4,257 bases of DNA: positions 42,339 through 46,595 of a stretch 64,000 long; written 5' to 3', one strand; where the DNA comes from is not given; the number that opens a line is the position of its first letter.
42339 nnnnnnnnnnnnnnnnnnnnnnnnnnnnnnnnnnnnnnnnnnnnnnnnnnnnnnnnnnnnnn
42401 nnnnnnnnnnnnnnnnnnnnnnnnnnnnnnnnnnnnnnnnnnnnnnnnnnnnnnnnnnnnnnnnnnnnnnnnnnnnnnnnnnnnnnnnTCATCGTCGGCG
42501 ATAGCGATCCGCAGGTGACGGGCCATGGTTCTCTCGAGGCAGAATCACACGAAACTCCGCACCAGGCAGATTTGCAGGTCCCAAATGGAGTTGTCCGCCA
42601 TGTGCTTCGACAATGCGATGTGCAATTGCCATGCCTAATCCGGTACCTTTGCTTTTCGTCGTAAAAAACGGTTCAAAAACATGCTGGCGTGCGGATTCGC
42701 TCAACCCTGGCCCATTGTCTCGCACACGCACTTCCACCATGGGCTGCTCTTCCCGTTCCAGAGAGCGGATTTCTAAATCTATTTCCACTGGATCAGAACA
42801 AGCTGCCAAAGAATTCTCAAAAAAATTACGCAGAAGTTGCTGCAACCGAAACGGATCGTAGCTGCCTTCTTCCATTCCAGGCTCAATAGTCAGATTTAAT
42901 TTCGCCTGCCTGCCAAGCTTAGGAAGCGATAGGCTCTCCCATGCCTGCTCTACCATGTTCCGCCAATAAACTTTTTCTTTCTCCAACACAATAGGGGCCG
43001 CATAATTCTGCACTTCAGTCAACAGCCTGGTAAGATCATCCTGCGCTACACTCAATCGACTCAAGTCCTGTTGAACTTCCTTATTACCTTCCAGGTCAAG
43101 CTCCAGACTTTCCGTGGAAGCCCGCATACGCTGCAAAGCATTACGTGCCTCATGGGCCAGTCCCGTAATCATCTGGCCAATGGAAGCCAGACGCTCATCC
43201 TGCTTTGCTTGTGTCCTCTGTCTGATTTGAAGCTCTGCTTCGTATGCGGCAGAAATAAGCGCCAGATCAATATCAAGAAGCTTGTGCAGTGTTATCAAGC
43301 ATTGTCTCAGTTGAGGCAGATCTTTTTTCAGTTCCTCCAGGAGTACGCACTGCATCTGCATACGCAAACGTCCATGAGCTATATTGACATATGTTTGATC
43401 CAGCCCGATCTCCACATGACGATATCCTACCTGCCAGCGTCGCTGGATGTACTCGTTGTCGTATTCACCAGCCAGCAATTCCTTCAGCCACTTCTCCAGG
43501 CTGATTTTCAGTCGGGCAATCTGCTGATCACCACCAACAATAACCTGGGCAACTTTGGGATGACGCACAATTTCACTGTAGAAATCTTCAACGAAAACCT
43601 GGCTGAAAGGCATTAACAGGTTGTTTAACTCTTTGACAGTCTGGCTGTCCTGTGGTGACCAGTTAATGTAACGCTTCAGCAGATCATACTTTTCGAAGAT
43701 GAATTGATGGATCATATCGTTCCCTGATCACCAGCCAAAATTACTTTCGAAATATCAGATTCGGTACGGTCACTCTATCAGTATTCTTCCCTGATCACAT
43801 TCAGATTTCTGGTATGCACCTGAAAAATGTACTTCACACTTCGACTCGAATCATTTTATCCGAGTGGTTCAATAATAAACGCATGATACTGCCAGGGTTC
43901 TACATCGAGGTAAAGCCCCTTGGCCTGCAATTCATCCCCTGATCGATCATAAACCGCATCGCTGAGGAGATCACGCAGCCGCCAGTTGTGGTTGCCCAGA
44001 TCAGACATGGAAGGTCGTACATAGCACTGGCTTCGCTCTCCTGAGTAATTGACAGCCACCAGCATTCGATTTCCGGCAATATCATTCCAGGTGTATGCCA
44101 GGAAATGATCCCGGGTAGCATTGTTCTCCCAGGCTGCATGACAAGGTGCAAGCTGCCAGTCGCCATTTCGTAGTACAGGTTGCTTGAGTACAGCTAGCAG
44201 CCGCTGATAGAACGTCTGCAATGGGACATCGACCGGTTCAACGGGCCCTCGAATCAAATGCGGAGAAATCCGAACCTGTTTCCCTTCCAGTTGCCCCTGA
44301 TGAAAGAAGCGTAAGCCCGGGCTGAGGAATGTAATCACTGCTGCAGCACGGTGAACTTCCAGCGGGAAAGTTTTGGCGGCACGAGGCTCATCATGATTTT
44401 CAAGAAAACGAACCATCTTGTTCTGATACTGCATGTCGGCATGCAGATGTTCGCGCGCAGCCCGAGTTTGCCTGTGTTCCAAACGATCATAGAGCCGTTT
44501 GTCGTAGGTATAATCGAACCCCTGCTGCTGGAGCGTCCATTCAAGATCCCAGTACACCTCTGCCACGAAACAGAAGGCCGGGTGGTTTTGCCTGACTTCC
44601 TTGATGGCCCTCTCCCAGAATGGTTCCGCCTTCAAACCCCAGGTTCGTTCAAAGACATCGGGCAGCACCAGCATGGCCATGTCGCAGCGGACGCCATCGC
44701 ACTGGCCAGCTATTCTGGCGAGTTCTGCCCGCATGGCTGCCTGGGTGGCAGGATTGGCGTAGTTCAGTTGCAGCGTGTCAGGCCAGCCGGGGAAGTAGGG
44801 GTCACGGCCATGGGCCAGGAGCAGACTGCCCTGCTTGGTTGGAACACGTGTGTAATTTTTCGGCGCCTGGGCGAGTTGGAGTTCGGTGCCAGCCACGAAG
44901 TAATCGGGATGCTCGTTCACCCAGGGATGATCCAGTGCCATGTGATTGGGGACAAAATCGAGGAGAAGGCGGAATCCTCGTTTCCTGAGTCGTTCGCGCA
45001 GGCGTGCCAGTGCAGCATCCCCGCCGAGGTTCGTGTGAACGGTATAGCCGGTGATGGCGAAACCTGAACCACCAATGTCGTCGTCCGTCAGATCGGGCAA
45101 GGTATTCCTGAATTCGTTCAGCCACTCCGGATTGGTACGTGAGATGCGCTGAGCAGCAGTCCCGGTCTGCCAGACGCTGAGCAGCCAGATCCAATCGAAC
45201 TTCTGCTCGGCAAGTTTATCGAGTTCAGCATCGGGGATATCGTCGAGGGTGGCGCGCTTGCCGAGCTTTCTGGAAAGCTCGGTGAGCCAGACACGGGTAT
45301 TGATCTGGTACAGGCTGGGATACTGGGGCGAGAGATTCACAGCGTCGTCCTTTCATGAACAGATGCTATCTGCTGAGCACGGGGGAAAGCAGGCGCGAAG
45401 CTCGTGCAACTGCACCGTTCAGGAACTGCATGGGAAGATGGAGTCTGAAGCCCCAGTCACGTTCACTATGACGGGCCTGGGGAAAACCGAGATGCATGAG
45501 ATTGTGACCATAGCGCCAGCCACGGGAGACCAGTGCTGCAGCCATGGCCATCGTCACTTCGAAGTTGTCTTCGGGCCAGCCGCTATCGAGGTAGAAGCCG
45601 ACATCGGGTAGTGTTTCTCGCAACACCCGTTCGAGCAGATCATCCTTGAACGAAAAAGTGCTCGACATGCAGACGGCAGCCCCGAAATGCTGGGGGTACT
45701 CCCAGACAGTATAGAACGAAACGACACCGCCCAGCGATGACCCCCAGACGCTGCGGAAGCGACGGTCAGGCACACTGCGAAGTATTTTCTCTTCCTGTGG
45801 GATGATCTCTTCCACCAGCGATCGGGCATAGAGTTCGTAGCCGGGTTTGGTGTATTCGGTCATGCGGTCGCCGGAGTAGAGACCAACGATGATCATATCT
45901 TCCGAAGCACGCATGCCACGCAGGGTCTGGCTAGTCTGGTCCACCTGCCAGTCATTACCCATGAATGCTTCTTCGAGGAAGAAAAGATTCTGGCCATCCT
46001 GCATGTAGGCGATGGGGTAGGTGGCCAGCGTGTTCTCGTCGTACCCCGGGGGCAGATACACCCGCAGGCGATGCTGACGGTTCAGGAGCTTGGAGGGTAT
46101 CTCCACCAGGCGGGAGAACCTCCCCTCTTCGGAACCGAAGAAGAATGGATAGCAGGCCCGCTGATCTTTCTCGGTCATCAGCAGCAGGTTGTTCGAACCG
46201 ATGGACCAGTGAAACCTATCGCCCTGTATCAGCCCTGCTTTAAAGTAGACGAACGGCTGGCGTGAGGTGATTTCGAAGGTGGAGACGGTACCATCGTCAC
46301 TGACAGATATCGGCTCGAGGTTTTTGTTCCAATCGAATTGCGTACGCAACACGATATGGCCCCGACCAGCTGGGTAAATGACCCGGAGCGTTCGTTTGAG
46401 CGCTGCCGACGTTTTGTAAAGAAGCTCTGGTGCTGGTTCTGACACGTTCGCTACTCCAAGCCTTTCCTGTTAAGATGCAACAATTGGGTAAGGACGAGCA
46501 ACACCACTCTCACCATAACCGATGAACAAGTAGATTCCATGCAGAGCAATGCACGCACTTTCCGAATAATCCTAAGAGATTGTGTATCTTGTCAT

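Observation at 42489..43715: Soluble globin-coupled histidine kinase sits at the head of the regulatory genes upstream of the cbb3 oxidase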

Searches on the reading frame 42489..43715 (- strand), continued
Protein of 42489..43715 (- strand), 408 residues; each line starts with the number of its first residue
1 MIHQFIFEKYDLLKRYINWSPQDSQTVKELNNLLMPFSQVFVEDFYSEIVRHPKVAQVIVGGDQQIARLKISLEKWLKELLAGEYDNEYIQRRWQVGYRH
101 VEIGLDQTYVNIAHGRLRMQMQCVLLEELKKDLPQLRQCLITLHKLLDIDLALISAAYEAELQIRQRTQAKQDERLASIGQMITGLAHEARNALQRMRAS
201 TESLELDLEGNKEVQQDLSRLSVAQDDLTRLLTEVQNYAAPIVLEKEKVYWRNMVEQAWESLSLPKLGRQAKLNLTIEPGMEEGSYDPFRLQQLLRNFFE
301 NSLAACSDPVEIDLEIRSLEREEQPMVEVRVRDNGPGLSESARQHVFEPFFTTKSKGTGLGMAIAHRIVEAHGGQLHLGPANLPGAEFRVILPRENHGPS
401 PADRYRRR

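Call 62: fold_search(model_id=the predicted structure, library=pdb)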
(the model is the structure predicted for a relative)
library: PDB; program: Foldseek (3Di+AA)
matches with E <= 10: 933; with E <= 0.001: 358
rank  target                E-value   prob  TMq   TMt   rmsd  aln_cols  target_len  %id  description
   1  9jfj_B                5.2e-15  1.00  0.36  0.62  14.7       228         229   28  Crystal structure of the cytoplasmic domain of ZraS in ADP-bound form (released 2025-03-26)
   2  9jfj_A                1.0e-14  1.00  0.41  0.68   6.8       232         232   27  Crystal structure of the cytoplasmic domain of ZraS in ADP-bound form (released 2025-03-26)
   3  9jfj_C                2.5e-14  1.00  0.39  0.64   7.8       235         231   27  Crystal structure of the cytoplasmic domain of ZraS in ADP-bound form (released 2025-03-26)
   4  4gcz_A                2.6e-14  1.00  0.34  0.38   8.4       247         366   26  Structure of a blue-light photoreceptor (released 2013-06-19)
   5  9jfj_D                8.5e-14  1.00  0.36  0.61  15.1       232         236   28  Crystal structure of the cytoplasmic domain of ZraS in ADP-bound form (released 2025-03-26)
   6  8a6x_B                8.5e-14  1.00  0.36  0.40  16.5       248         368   27  Crystal structure of a chimeric LOV-Histidine kinase SB2F1 (asymmetrical variant, trigonal form with long c axis) (released 2024-01-10)
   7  8a7h_A                9.5e-14  1.00  0.36  0.40  16.8       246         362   26  Crystal structure of a chimeric LOV-Histidine kinase SB2F1-I66R mutant (light state; asymmetrical variant, trigonal fo (released 2024-01-10)
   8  8a7f_B                1.2e-13  1.00  0.34  0.38  17.1       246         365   26  Crystal structure of a chimeric LOV-Histidine kinase SB2F1-I66R mutant (asymmetrical variant, trigonal form with long  (released 2024-01-10)
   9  8a7f_A                2.1e-13  1.00  0.36  0.40  17.1       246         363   27  Crystal structure of a chimeric LOV-Histidine kinase SB2F1-I66R mutant (asymmetrical variant, trigonal form with long  (released 2024-01-10)
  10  6rh0_B                2.4e-13  1.00  0.40  0.64   5.6       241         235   23  Revisiting pH-gated conformational switch. Complex HK853-RR468 pH 5.5 (released 2020-02-19)
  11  4biw_B                2.8e-13  1.00  0.33  0.52   9.2       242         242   21  Crystal structure of CpxAHDC (hexagonal form) (released 2014-02-12)
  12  8a52_A                3.1e-13  1.00  0.36  0.40  16.4       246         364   27  Crystal structure of a chimeric LOV-Histidine kinase SB2F1 (asymmetrical variant, trigonal form with long c-axis) (released 2023-12-27)
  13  4cb0_A                4.1e-13  1.00  0.34  0.55   8.7       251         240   21  Crystal structure of CpxAHDC in complex with ATP (hexagonal form) (released 2014-02-12)
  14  4jav_B                4.3e-13  1.00  0.36  0.56   7.4       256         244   23  Structural basis of a rationally rewired protein-protein interface (HK853wt and RR468mutant V13P, L14I, I17M and N21V) (released 2013-09-04)
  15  6rh0_A                4.5e-13  1.00  0.37  0.61   6.6       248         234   23  Revisiting pH-gated conformational switch. Complex HK853-RR468 pH 5.5 (released 2020-02-19)
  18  8a3u                  5.0e-13  1.00  0.36  0.40  17.0       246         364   26  Crystal structure of a chimeric LOV-Histidine kinase SB2F1 (symmetrical variant, trigonal form with short c-axis) (released 2023-12-20)
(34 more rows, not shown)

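Call 65: search_protein_families(library=pfam, proteins=[L009:16743-17198:+, L009:15843-16340:-, L009:15371-15850:-, L009:18748-19419:+, L168:11570-11998:+, L168:12548-13150:-, L001:9383-9799:-], max_evalue=0.01)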
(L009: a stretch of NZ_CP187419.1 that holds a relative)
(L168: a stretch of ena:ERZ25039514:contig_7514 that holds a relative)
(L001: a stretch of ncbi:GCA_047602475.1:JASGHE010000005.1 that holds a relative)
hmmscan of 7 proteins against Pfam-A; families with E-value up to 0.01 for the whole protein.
L009:16743-17198:+ (151 aa): 1 family
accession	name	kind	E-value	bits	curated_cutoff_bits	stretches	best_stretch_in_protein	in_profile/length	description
PF00571.33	CBS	-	8.8e-26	90.4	24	2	69-121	1-53/57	CBS domain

L009:15843-16340:- (165 aa): 1 family
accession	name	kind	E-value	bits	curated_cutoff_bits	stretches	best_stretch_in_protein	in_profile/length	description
PF00582.32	Usp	-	7.8e-34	117.7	24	1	12-147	3-141/141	Universal stress protein family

L009:15371-15850:- (159 aa): 1 family
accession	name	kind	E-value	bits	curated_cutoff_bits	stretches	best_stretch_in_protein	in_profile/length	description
PF01814.28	Hemerythrin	-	0.00025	21.9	25.3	1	13-65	5-55/127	Hemerythrin HHE cation binding domain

L009:18748-19419:+ (223 aa): 0 families

L168:11570-11998:+ (142 aa): 1 family
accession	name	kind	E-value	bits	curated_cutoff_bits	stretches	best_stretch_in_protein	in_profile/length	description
PF00582.32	Usp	-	7.2e-23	82.1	24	1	5-142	2-141/141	Universal stress protein family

L168:12548-13150:- (200 aa): 1 family
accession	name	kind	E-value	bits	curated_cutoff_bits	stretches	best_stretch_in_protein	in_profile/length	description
PF01814.28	Hemerythrin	-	1.6e-10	42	25.3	1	11-133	3-120/127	Hemerythrin HHE cation binding domain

L001:9383-9799:- (138 aa): 2 families
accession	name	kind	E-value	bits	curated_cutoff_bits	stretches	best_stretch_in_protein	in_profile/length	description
PF01322.25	Cytochrom_C_2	-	0.0039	18.6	26.5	0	82-128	72-118/121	Cytochrome C'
PF11433.13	DUF3198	-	0.0049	17.1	28.7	0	55-84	14-40/50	Protein of unknown function (DUF3198)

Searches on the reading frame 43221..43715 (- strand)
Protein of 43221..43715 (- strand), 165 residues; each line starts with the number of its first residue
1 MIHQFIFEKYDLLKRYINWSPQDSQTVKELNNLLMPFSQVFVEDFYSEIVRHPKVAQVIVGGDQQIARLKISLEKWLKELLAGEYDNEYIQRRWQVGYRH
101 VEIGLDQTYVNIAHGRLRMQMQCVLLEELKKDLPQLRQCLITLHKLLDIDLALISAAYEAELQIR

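Call 38: find_related_loci(query=A3, collection=metagenome_contigs, flank=10000)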
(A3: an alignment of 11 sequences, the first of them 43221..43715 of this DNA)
Query A3 (165 aa) in metagenome_contigs; peptide patterns used: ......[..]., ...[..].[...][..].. (x = any residue, [..] = any of these).
539 stretches matched a pattern; 243 encode a relative of the query (tblastn E <= 1e-3); the best 80 are kept; 80 distinct loci.
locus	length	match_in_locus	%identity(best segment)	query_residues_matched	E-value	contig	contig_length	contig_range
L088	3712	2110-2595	67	4-165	3e-73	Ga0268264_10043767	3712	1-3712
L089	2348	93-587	62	1-165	1e-72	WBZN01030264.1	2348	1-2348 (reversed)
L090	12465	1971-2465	68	1-165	5e-71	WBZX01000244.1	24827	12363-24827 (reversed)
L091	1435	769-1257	61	1-163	1e-61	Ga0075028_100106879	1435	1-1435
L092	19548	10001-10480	50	6-165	2e-51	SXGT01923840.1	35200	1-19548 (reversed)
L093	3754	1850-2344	48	1-165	6e-50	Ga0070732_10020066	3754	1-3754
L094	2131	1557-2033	48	7-165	4e-50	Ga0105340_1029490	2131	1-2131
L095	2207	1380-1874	48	1-165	1e-49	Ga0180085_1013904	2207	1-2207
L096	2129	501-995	47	1-165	5e-49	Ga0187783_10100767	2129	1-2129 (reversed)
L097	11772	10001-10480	48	6-165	3e-48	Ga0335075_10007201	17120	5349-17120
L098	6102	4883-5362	49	6-165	2e-48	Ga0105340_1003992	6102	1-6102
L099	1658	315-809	46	1-165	8e-49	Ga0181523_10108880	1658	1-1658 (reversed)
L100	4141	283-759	47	7-165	7e-48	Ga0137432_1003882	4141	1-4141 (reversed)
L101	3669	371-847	49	7-165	6e-48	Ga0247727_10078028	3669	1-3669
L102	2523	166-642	47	7-165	8e-48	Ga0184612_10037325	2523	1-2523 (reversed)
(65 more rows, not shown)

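Call 73: predict_structure(alignment_id=A4)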
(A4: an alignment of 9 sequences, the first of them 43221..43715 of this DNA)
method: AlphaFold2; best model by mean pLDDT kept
length: 165 residues; sequences in the alignment: 9
mean_pLDDT: 89.9   pTM: 0.86
mean pLDDT of the five models: 89.9, 89.3, 88.7, 86.5, 85.0
residues with pLDDT >= 90: 108; 70-90: 51; 50-70: 6; < 50: 0
segments of 3 or more residues with pLDDT < 50: none
pLDDT, mean of each block of 10 residues (from residue 1): 81 94 95 96 86 72 83 93 91 91 85 92 98 98 96 91 84
secondary structure, 60 per line:
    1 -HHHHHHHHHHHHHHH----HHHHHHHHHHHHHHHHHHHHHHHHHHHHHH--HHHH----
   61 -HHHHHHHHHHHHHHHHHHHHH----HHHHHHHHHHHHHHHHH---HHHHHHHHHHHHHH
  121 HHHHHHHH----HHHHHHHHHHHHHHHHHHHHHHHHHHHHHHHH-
elements in order: H2-16 H21-50 H53-56 H62-82 H87-103 H107-128 H133-164

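Call 77: fold_search(model_id=the predicted structure, library=pdb)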
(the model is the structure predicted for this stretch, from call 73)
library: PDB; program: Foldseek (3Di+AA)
matches with E <= 10: 741; with E <= 0.001: 32
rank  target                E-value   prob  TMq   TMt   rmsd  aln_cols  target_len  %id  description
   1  5ohf_F                1.2e-09  1.00  0.86  0.92   1.5       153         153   34  Globin sensor domain of AfGcHK (FeIII form) in complex with cyanide, partially reduced (released 2017-11-08)
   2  5ohe_C                1.7e-09  1.00  0.86  0.93   1.3       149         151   34  Globin sensor domain of AfGcHK (FeIII form) in complex with cyanide (released 2017-11-08)
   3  5ohe_A                2.0e-09  1.00  0.85  0.92   1.6       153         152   34  Globin sensor domain of AfGcHK (FeIII form) in complex with cyanide (released 2017-11-08)
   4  5ohe_F                3.6e-09  1.00  0.86  0.91   1.5       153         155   34  Globin sensor domain of AfGcHK (FeIII form) in complex with cyanide (released 2017-11-08)
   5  5ohf_C                5.0e-09  1.00  0.83  0.93   1.4       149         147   32  Globin sensor domain of AfGcHK (FeIII form) in complex with cyanide, partially reduced (released 2017-11-08)
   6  5ohf_G                1.1e-07  1.00  0.83  0.92   1.3       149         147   32  Globin sensor domain of AfGcHK (FeIII form) in complex with cyanide, partially reduced (released 2017-11-08)
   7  8h17                  1.4e-06  1.00  0.80  0.84   2.0       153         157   23  Crystal structure of the Globin domain of Thermosynechococcus elongatus BP-1 (released 2023-04-26)
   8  2w31_A                1.7e-06  1.00  0.83  0.90   1.7       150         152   27  globin domain of Geobacter sulfurreducens globin-coupled sensor (released 2009-01-13)
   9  1or6_B                1.6e-05  1.00  0.81  0.86   1.8       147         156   20  Crystal Structure of HemAT sensor domain from B.subtilis in the unliganded form (released 2003-09-23)
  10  1or4_B                2.3e-05  1.00  0.83  0.86   1.7       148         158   19  Crystal Structure of HemAT sensor domain from B.subtilis in the cyano-liganded form (released 2003-09-23)
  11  9dsf_A                7.1e-05  1.00  0.74  0.78   3.1       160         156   15  Cyanide-ligated Bordetella pertussis globin coupled sensor regulatory domain S68A (released 2025-12-24)
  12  9dsf_C                9.1e-05  1.00  0.74  0.78   3.1       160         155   15  Cyanide-ligated Bordetella pertussis globin coupled sensor regulatory domain S68A (released 2025-12-24)
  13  6m9a_A                9.5e-05  1.00  0.74  0.78   3.1       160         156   16  Bordetella pertussis globin coupled sensor regulatory domain (BpeGReg) (released 2018-11-14)
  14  9dse_C                1.2e-04  1.00  0.74  0.79   3.1       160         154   16  Cyanide-ligated Bordetella pertussis globin coupled sensor regulatory domain (released 2025-12-24)
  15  6m9a_C                1.6e-04  1.00  0.74  0.77   3.1       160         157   16  Bordetella pertussis globin coupled sensor regulatory domain (BpeGReg) (released 2018-11-14)
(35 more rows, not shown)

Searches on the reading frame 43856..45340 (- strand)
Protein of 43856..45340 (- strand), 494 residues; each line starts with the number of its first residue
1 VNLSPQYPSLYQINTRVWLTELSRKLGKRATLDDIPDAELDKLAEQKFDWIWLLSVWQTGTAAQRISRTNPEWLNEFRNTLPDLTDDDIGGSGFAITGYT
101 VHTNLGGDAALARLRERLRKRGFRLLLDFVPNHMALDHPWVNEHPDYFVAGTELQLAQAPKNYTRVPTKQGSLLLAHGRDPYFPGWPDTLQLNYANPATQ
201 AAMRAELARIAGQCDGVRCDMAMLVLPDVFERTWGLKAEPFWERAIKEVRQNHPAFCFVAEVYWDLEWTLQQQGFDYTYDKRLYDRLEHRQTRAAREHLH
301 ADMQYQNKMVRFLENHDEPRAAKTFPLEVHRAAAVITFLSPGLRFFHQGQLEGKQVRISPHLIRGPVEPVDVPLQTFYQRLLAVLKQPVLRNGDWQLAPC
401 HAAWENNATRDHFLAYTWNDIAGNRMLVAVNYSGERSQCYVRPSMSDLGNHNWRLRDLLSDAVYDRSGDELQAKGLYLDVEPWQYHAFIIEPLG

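Call 3: search_protein_families(library=pfam, proteins=[window:43856-45340:-], max_evalue=0.1)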
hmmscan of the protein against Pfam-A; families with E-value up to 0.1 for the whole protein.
window:43856-45340:- (494 aa): 1 family
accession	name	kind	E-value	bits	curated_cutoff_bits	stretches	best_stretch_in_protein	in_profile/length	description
PF00128.31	Alpha-amylase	-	3.8e-13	49.9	22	1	92-351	49-353/446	Alpha amylase, catalytic domain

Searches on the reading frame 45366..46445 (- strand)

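Call 56: search_protein_families(library=pfam, proteins=[window:45366-46445:-], max_evalue=0.00001)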
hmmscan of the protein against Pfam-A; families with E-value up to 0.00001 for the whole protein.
window:45366-46445:- (359 aa): 1 family
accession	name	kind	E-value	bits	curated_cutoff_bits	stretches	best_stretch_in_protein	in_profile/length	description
PF00756.26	Esterase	-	2.9e-18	67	22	1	118-306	1-208/251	Putative esterase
